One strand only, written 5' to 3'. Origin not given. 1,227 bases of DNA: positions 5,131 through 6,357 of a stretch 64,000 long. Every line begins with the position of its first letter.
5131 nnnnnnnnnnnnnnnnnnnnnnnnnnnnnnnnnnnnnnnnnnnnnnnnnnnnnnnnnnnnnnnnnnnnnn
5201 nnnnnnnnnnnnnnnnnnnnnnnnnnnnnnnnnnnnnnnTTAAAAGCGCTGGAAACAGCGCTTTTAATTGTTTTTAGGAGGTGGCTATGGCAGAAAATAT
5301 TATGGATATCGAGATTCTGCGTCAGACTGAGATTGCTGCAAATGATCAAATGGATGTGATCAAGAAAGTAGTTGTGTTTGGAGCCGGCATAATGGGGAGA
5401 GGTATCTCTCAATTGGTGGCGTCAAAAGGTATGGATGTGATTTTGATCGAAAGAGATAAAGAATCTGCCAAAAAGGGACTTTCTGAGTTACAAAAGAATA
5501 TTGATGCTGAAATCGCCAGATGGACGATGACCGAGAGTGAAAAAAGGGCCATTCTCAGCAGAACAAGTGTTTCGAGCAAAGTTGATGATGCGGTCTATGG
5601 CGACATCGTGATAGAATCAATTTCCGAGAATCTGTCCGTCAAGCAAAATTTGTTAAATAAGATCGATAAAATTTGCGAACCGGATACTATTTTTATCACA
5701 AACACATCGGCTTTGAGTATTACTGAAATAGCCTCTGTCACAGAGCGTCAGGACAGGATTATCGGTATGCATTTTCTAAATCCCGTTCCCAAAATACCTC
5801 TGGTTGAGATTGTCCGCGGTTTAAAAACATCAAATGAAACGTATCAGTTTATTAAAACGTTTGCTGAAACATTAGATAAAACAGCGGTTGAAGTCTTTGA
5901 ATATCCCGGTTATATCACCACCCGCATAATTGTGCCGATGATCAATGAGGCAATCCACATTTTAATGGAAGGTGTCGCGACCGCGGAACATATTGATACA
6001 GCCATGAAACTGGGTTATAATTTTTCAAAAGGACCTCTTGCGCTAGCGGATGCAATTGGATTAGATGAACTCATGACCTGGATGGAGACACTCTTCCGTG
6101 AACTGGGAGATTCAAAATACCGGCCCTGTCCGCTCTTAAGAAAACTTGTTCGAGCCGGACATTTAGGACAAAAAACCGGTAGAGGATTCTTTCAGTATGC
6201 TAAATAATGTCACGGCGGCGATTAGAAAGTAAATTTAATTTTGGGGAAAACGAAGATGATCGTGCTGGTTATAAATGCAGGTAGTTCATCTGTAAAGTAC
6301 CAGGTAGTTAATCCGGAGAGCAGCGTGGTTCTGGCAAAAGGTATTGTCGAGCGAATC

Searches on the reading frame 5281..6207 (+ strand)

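Call 55: search_protein_families(library=pfam, proteins=[window:5281-6207:+], max_evalue=0.001)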
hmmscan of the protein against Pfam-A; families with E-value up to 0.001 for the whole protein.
window:5281-6207:+ (308 aa): 3 families
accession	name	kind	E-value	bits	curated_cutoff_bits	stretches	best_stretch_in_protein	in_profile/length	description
PF02737.24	3HCDH_N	-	1.5e-56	191.6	22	1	29-205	1-177/180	3-hydroxyacyl-CoA dehydrogenase, NAD binding domain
PF00725.27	3HCDH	-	1.9e-30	105.7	22.1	1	210-306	1-97/97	3-hydroxyacyl-CoA dehydrogenase, C-terminal domain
PF03446.21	NAD_binding_2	-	0.00016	22.2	21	1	30-144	2-95/161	NAD binding domain of 6-phosphogluconate dehydrogenase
